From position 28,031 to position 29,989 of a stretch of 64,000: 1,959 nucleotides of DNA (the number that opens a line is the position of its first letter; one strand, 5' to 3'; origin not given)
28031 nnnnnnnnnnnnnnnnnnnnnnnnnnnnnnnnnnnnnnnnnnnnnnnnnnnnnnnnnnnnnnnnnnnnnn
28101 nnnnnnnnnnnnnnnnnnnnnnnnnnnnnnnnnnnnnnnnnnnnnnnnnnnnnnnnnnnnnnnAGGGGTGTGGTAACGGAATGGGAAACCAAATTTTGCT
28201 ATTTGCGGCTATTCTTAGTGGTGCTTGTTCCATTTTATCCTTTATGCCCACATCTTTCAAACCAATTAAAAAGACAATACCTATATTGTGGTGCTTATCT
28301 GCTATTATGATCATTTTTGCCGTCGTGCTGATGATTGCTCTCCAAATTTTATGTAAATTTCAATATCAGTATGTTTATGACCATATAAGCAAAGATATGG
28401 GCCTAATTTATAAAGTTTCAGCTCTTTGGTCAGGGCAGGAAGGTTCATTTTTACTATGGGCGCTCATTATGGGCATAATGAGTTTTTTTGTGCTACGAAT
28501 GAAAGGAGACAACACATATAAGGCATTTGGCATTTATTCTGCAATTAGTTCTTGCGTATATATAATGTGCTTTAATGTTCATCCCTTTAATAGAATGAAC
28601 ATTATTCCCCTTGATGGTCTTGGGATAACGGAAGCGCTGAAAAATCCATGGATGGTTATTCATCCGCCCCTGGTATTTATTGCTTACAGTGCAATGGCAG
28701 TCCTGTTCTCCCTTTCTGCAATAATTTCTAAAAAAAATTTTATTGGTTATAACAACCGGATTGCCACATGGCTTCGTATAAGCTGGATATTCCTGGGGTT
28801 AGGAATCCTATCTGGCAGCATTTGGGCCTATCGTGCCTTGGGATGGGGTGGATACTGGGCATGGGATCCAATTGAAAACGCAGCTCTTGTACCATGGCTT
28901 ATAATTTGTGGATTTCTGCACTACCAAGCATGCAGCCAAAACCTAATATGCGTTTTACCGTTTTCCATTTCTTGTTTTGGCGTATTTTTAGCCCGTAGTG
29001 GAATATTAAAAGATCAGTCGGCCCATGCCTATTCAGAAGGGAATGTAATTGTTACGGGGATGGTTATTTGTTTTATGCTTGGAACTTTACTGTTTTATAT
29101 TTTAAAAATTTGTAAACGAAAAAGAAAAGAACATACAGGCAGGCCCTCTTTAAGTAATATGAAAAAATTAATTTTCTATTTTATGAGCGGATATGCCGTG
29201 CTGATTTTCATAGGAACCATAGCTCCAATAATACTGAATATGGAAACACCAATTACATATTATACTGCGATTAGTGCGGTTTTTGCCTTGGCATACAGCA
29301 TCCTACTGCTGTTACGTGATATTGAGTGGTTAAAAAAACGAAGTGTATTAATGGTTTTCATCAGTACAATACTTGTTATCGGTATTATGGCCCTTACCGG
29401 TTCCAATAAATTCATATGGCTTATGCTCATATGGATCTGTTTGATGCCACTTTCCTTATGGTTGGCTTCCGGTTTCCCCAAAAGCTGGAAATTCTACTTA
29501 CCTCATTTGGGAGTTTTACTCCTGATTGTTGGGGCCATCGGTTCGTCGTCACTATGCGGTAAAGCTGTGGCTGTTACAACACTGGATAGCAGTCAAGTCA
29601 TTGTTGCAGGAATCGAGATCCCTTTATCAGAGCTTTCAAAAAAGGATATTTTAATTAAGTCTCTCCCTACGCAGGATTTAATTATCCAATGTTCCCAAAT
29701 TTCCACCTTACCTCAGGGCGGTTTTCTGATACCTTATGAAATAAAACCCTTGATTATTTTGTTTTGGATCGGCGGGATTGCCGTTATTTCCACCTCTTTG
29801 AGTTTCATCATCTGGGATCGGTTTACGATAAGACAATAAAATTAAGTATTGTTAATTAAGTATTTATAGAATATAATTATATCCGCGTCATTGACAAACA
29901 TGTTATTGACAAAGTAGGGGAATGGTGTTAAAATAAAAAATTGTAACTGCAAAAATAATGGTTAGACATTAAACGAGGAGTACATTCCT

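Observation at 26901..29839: Heptaheme cytochrome c carrying one CX4CH site, paired with a stand-alone CcmF/NrfE-like heme lyase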

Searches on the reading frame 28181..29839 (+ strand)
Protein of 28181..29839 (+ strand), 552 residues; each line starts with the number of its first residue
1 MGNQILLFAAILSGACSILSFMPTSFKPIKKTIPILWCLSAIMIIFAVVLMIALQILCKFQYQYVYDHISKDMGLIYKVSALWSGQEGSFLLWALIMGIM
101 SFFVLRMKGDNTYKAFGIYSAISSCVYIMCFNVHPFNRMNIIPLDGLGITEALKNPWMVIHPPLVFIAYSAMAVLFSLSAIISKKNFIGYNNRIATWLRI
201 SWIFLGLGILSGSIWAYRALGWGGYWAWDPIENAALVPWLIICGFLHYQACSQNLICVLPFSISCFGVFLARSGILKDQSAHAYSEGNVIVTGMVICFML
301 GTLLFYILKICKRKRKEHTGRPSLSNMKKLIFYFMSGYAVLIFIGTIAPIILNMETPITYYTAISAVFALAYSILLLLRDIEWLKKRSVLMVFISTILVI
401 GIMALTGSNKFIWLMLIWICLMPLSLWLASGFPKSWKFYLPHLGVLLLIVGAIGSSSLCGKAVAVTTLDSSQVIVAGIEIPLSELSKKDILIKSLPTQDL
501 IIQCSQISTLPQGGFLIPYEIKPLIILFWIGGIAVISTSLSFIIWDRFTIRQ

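Call 4: search_protein_families(library=pfam, proteins=[window:28181-29839:+], max_evalue=0.01)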
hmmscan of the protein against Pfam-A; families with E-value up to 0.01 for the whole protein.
window:28181-29839:+ (552 aa): 2 families
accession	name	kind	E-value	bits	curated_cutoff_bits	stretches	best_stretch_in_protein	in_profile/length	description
PF01578.25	Cytochrom_C_asm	-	2.5e-27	96.3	29.9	1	83-270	1-196/212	Cytochrome C assembly protein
PF06570.16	DUF1129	-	0.002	18.2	29.1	1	267-369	94-192/207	Protein of unknown function (DUF1129)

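Call 5: search_protein_families(library=ncbifam, proteins=[window:28181-29839:+], max_evalue=0.01)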
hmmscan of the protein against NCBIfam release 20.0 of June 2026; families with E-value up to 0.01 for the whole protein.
window:28181-29839:+ (552 aa): 4 families
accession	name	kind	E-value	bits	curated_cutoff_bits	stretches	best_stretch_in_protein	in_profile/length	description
TIGR03145.1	cyt_nit_nrfE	subfamily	1.5e-47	162.6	927.3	1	10-457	17-508/631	heme lyase NrfEFG subunit NrfE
TIGR00353.1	nrfE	subfamily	4.6e-47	161.2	569.05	1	50-458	4-451/578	heme lyase CcmF/NrfE family subunit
NF007691.0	PRK10369.1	subfamily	6.3e-36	124.3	394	1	36-403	43-408/573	heme lyase NrfEFG subunit NrfE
TIGR03144.1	cytochr_II_ccsB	equivalog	2.4e-11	43.8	187.6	1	198-250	164-214/252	c-type cytochrome biogenesis protein CcsB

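Call 6: find_homologous_proteins(query=window:28181-29839:+)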
Query window:28181-29839:+ (552 aa): 5464 proteins with E <= 0.001 among 8000 candidates; the best 120 are listed.
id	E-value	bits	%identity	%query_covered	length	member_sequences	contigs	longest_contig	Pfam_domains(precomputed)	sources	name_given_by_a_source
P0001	0.0e+0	1208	99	100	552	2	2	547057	PF01578.26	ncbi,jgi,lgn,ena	-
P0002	9.3e-236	802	64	100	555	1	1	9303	PF01578.26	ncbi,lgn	ncbi:MAG: cytochrome c biogenesis protein CcsA [Oscillospiraceae bacterium]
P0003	3.4e-232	790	65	99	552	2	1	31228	PF01578.26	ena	-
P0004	1.8e-222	758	61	96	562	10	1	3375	PF01578.26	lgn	-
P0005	1.9e-221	755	61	100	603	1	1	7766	PF01578.26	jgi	-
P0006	2.3e-219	748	61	97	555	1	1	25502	PF01578.26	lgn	-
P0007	2.7e-218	744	60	100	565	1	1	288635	PF01578.26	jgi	-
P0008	3.0e-215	734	60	97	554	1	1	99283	PF01578.26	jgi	-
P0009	1.8e-212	725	60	99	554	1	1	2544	PF01578.26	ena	-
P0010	1.7e-210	719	60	100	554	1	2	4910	PF01578.26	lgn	-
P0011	1.0e-209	716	60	100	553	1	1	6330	PF01578.26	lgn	-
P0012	3.8e-208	711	59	99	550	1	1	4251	PF01578.26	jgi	-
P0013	2.8e-206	705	59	99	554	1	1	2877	PF01578.26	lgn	-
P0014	2.1e-204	698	58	99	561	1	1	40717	PF01578.26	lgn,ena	-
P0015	2.5e-200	685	58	97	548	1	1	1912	PF01578.26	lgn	-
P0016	6.9e-200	684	57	97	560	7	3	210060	PF01578.26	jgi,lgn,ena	-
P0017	1.6e-199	682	57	99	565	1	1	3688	PF01578.26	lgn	-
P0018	1.6e-196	672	58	97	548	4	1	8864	PF01578.26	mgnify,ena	mgnify:CR=1 FL=1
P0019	1.5e-195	669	58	97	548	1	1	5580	PF01578.26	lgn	-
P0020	1.6e-195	669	57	97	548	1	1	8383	PF01578.26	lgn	-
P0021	3.5e-194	665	56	98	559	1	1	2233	PF01578.26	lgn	-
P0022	1.0e-192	660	53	100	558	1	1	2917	PF01578.26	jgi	-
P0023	5.6e-192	657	56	97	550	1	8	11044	PF01578.26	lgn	-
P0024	3.9e-191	655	56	97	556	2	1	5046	PF01578.26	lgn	-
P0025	2.6e-190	652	56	99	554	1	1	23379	PF01578.26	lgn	-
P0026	2.7e-190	652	56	97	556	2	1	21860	PF01578.26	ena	-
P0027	3.3e-190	652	56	99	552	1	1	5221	PF01578.26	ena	-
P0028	3.7e-189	648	57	95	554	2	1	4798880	PF01578.26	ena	-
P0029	4.6e-189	648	55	97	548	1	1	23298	PF01578.26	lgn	-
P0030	9.8e-189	647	55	96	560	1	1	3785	PF01578.26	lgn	-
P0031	4.4e-188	645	55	97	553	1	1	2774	PF01578.26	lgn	-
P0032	4.8e-188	644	55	97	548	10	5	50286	PF01578.26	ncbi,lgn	-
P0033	9.3e-188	643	53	99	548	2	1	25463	PF01578.26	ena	-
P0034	1.5e-187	643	56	97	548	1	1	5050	PF01578.26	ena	-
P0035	3.0e-187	642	56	100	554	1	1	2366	PF01578.26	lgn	-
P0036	3.6e-187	642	55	97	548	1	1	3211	PF01578.26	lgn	-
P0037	9.4e-187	640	56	97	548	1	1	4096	PF01578.26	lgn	-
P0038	2.3e-186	639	56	99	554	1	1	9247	PF01578.26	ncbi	-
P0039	1.1e-183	630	55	99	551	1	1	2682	PF01578.26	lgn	-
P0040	4.2e-183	628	52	99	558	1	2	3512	PF01578.26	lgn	-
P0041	4.6e-183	628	55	99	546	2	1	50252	PF01578.26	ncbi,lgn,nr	ncbi:MAG: cytochrome c biogenesis protein CcsA [Lachnospiraceae bacterium]|nr:cytochrome c biogenesi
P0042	3.2e-182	625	55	100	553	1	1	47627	PF01578.26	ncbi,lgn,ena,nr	ncbi:MAG TPA: cytochrome c biogenesis protein CcsA [Lachnospiraceae bacterium]|nr:cytochrome c bioge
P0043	5.2e-182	624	53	99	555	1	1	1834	PF01578.26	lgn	-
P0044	3.0e-179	615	53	97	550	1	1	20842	PF01578.26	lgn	-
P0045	3.5e-179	615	51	100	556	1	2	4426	PF01578.26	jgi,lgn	jgi:Cytochrome c biogenesis factor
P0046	9.4e-178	610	57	90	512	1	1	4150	PF01578.26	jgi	jgi:cytochrome c-type biogenesis protein CcmF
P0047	1.0e-172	594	53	97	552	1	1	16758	PF01578.26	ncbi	-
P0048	1.7e-169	583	51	100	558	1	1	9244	PF01578.26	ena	-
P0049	5.1e-163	562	59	78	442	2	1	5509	PF01578.26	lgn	-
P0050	3.2e-162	559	49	100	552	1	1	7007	PF01578.26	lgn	-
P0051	4.6e-161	555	49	97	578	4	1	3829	PF01578.26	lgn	-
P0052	3.5e-158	546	46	99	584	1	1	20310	PF01578.26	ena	-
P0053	1.1e-157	544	47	97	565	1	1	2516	PF01578.26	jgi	jgi:cytochrome c-type biogenesis protein CcmF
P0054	3.8e-157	542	49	97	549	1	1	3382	PF01578.26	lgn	-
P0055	9.2e-157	541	59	74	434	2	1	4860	PF01578.26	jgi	-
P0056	3.5e-156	539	45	97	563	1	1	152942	PF01578.26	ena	-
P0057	1.5e-154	534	49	97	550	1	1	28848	PF01578.26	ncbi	-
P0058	2.2e-154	533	47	99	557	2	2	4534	PF01578.26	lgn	-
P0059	3.7e-154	533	47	96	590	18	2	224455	PF01578.26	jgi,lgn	jgi:cytochrome c-type biogenesis protein CcmF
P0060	1.8e-152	527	64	66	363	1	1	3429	PF01578.26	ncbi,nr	ncbi:MAG: hypothetical protein EOM50_16820, partial [Erysipelotrichia bacterium]|nr:hypothetical pro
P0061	1.0e-151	525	45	97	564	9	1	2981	PF01578.26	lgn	-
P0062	1.6e-147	511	47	98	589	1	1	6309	PF01578.26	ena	-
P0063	8.9e-147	508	46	98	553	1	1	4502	PF01578.26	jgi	jgi:cytochrome c-type biogenesis protein CcmF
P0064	6.9e-145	502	45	97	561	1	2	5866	PF01578.26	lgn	-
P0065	6.3e-142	492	42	100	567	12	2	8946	PF01578.26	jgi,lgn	jgi:cytochrome c-type biogenesis protein CcmF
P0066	7.2e-142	492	45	97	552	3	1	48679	PF01578.26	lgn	-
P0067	1.6e-141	491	44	97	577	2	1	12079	PF01578.26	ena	-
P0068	1.0e-138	482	42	100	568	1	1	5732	PF01578.26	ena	-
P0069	1.9e-138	481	44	97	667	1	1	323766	PF16327.11,PF01578.26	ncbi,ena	-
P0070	5.2e-138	479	45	92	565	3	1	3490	PF01578.26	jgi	jgi:cytochrome c-type biogenesis protein CcmF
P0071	1.4e-137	478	44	94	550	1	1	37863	PF01578.26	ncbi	-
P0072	2.7e-137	477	52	76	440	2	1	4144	PF01578.26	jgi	jgi:cytochrome c-type biogenesis protein CcmF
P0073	4.0e-137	476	45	90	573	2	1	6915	PF01578.26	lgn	-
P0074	1.2e-136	475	58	70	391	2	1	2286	PF01578.26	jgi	jgi:cytochrome c-type biogenesis protein CcmF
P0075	1.5e-134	468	43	89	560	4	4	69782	PF01578.26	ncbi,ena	-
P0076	5.5e-134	466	44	90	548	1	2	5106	PF01578.26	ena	-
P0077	7.8e-132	459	43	87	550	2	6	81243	PF01578.26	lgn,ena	-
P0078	1.4e-131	458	45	88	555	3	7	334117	PF01578.26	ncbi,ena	-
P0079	3.7e-131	457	42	90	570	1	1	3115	PF01578.26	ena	-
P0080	7.4e-131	456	44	86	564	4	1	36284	PF01578.26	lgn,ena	-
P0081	5.3e-130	453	41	98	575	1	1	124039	PF01578.26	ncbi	-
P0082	1.1e-129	452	41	98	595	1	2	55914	PF01578.26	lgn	-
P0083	1.7e-128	448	42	90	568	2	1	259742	PF01578.26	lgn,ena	-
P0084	3.9e-128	447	48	79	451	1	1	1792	PF01578.26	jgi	jgi:cytochrome c-type biogenesis protein CcmF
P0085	9.0e-127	442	43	97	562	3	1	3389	PF01578.26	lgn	-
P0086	9.4e-127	442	42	92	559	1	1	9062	PF01578.26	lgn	-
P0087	5.7e-126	440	58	68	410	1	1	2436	PF01578.26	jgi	jgi:cytochrome c-type biogenesis protein CcmF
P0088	4.3e-124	433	50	74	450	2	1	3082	PF01578.26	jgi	jgi:cytochrome c-type biogenesis protein CcmF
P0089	5.6e-123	430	52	74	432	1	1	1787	PF01578.26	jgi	jgi:cytochrome c-type biogenesis protein CcmF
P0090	5.7e-123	430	42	91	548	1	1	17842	PF01578.26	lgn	-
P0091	1.0e-122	429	60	58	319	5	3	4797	PF01578.26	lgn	-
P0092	1.6e-122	428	42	92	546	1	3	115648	PF01578.26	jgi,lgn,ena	-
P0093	1.7e-122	428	41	96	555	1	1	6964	PF01578.26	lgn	-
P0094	4.7e-118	413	38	97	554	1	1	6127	PF01578.26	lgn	-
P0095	1.4e-111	392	48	68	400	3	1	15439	PF01578.26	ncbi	ncbi:MAG: cytochrome c biogenesis protein CcsA, partial [Eubacteriales bacterium]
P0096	1.2e-110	389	39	95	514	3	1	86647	PF01578.26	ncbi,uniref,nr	ncbi:cytochrome c biogenesis protein CcsA [Lachnotalea glycerini]|uniref:Cytochrome c assembly prote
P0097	1.6e-109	385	39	91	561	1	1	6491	PF01578.26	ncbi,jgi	-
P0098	6.7e-109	383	39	97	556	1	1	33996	PF01578.26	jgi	-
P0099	5.0e-108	380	39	97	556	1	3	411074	PF01578.26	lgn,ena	-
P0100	1.1e-107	379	39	93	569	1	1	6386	PF01578.26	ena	-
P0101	3.5e-107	377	39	89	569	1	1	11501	PF01578.26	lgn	-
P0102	5.9e-106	373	40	90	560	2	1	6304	PF01578.26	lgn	-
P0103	2.0e-105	372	39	97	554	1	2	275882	PF01578.26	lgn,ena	-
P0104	3.2e-105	371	38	95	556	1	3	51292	PF01578.26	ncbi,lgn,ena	-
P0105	7.2e-104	367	38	97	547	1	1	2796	PF01578.26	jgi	-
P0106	1.1e-103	366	38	97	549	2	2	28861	PF01578.26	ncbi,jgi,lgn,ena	ncbi:MAG TPA: cytochrome c biogenesis protein CcsA [Ruminiclostridium sp.]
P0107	2.9e-101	358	37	94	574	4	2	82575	PF01578.26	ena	-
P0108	1.3e-100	356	37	89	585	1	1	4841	PF01578.26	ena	-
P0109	2.7e-100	355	37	94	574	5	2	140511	PF01578.26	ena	-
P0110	6.5e-100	353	36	93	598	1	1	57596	PF01578.26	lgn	-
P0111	2.2e-99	352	38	97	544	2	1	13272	PF01578.26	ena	-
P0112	7.6e-98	347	35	99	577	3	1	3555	PF01578.26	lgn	-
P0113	5.4e-97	344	36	97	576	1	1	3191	PF16327.11,PF01578.26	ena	-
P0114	4.3e-95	338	35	97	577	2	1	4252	PF01578.26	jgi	jgi:cytochrome c-type biogenesis protein CcmF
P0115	5.6e-95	337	36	97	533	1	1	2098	PF01578.26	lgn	-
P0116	5.6e-95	337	36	93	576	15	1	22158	PF16327.11,PF01578.26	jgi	-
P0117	1.6e-94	336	34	90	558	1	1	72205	PF01578.26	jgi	jgi:cytochrome c-type biogenesis protein CcmF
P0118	1.7e-94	336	37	90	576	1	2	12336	PF16327.11,PF01578.26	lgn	-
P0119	2.4e-94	335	37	91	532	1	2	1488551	PF01578.26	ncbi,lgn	-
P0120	5.7e-94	334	36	93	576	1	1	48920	PF16327.11,PF01578.26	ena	-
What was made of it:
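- On CcmF/NrfE heme lyase family (TIGR00353, PF01578 + PF16327): PF16327 is not detected in the window protein but is detected in five homologues (call 6).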

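Call 10: find_encoding_contigs(protein=P0001, flank=10000, max_places=3)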
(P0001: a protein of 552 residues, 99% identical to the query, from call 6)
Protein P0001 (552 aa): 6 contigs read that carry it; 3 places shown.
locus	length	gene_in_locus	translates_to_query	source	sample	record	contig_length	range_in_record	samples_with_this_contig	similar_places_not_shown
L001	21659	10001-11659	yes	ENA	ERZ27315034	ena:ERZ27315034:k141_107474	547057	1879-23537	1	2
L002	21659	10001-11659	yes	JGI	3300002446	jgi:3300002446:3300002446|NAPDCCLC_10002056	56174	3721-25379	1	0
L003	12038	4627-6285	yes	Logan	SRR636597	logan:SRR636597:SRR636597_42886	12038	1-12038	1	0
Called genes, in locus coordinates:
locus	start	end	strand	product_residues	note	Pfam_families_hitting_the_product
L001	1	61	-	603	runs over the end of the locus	PF00989:PAS, PF13426:PAS_9, PF00989:PAS, PF13426:PAS_9 (weak), PF00989:PAS, PF08448:PAS_4 (weak), PF13426:PAS_9, PF01590:GAF, +4 more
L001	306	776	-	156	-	PF13085:Fer2_3 (weak), PF01799:Fer2_2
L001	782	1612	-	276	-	PF00941:FAD_binding_5, PF03450:CO_deh_flav_C (weak)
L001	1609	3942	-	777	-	PF01315:Ald_Xan_dh_C, PF02738:MoCoBD_1, PF20256:MoCoBD_2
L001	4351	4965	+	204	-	PF04016:DUF364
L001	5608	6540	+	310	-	PF10340:Say1_Mug180 (weak), PF00135:COesterase (faint), PF20434:BD-FAE, PF07859:Abhydrolase_3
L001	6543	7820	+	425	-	-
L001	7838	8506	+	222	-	PF19845:DUF6320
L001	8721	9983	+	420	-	PF14522:Cytochrome_C7 (faint), PF14537:Cytochrom_c3_2 (faint)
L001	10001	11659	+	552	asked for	PF01578:Cytochrom_C_asm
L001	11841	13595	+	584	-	PF04851:ResIII, PF00270:DEAD, PF00271:Helicase_C, PF03880:DbpA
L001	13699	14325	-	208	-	PF02581:TMP-TENI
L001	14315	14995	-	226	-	PF01256:Carb_kinase (weak), PF02110:HK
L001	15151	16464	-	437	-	PF01964:ThiC_Rad_SAM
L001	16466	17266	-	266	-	PF01256:Carb_kinase (weak), PF08543:Phos_pyr_kin, PF00294:PfkB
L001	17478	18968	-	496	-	PF00370:FGGY_N, PF02782:FGGY_C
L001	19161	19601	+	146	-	PF09719:C_GCAxxG_C_C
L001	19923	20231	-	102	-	PF01476:LysM (weak)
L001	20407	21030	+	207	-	PF01726:LexA_DNA_bind, PF12802:MarR_2 (weak), PF00717:Peptidase_S24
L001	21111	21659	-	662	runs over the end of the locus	PF22745:Nlig-Ia, PF01653:DNA_ligase_aden, PF03120:OB_DNA_ligase, PF03119:DNA_ligase_ZBD, PF12826:HHH_2, PF14520:HHH_5 (weak), PF00533:BRCT, PF12738:PTCB-BRCT, +2 more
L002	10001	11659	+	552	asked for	PF01578:Cytochrom_C_asm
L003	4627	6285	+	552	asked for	PF01578:Cytochrom_C_asm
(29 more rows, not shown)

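Call 11: find_encoding_contigs(protein=P0028, flank=10000, max_places=2)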
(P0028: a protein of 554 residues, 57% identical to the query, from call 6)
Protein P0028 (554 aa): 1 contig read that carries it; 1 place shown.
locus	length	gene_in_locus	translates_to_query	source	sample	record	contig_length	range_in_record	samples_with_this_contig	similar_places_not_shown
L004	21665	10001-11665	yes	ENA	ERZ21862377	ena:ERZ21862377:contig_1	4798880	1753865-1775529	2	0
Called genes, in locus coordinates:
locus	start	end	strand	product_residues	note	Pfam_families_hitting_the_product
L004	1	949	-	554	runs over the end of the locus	PF00682:HMGL-like, PF22615:IPMS_D2, PF08502:LeuA_dimer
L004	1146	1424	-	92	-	PF00381:PTS-HPr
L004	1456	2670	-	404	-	PF07949:YbbR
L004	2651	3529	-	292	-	PF19293:CdaA_N, PF02457:DAC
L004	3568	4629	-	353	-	-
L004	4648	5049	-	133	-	-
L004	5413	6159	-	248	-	PF12833:HTH_18, PF00165:HTH_AraC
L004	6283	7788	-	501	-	PF13347:MFS_2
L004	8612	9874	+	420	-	PF14522:Cytochrome_C7 (faint)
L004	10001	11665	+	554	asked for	PF01578:Cytochrom_C_asm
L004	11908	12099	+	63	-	PF25160:LdpA_Fe-S-bd (weak), PF12797:Fer4_2 (weak), PF00037:Fer4 (weak), PF12837:Fer4_6 (weak)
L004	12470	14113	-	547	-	PF01301:Glyco_hydro_35 (weak), PF02449:Glyco_hydro_42, PF18120:DUF5597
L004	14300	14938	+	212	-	PF00440:TetR_N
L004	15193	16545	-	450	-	PF00232:Glyco_hydro_1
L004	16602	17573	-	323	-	PF00248:Aldo_ket_red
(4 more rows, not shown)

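Call 12: find_encoding_contigs(protein=P0119, flank=10000, max_places=2)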
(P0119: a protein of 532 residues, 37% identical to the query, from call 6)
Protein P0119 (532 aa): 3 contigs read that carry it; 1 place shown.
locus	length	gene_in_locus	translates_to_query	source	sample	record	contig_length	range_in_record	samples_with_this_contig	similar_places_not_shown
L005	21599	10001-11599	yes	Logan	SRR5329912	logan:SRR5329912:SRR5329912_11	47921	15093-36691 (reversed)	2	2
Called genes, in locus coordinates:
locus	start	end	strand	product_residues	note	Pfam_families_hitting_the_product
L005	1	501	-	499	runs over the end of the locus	PF00370:FGGY_N, PF01869:BcrAD_BadFG (faint), PF02782:FGGY_C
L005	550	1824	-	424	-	PF03611:EIIC-GAT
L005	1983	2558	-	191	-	PF04309:G3P_antiterm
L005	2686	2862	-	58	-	-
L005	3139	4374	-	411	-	PF01566:Nramp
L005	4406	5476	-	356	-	PF00701:DHDPS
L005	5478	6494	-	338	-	PF01370:Epimerase (weak)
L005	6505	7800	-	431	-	PF01546:Peptidase_M20, PF07687:M20_dimer (weak)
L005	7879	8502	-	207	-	PF00440:TetR_N, PF17938:TetR_C_29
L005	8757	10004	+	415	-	PF14522:Cytochrome_C7 (faint)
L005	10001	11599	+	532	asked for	PF01578:Cytochrom_C_asm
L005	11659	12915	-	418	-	PF00579:tRNA-synt_1b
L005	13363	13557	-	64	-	-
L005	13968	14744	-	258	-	PF08378:NERD, PF01396:Zn_ribbon_Top1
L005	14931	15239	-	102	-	-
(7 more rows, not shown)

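Call 23: search_solved_structures(query=window:28181-29839:+, max_evalue=0.01, show_alignments=2)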
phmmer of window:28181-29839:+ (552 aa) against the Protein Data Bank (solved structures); distinct sequences matched with E-value up to 0.01: 1.
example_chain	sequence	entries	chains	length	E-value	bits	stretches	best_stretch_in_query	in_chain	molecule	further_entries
6zmq_A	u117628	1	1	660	4.5e-36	127.8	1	44-378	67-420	Cytochrome C-type biogenesis protein ccmF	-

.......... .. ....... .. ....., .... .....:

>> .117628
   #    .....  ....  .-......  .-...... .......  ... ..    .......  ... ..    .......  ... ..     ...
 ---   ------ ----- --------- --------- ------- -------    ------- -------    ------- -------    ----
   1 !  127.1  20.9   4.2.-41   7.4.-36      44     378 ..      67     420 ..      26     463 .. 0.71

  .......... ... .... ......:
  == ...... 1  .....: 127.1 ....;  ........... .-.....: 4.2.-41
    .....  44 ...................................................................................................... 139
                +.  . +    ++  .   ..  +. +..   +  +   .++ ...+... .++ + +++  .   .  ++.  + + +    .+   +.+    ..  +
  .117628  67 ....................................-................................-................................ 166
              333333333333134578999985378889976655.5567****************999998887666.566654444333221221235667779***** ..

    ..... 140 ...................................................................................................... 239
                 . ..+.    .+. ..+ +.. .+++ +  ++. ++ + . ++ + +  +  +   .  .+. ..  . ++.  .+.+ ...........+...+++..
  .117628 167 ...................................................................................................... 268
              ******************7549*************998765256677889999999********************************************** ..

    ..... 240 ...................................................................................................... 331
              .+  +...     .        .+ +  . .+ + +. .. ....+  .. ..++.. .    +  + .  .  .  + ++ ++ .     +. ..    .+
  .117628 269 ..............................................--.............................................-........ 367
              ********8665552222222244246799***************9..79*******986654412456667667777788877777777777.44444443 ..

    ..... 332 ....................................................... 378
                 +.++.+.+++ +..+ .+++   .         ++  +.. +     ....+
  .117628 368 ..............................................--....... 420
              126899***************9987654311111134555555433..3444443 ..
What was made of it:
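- On System II CcsA/ResC or CcsBA: No CcsBA sequence hit in the PDB (call 23).
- Closest known: CcmF / NrfE holocytochrome c synthase of System I. Same: Best PDB sequence hit, E=4.5e-36 (call 23).
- Closest known: CcsBA. Different: No sequence hit at E<0.01 (call 23).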
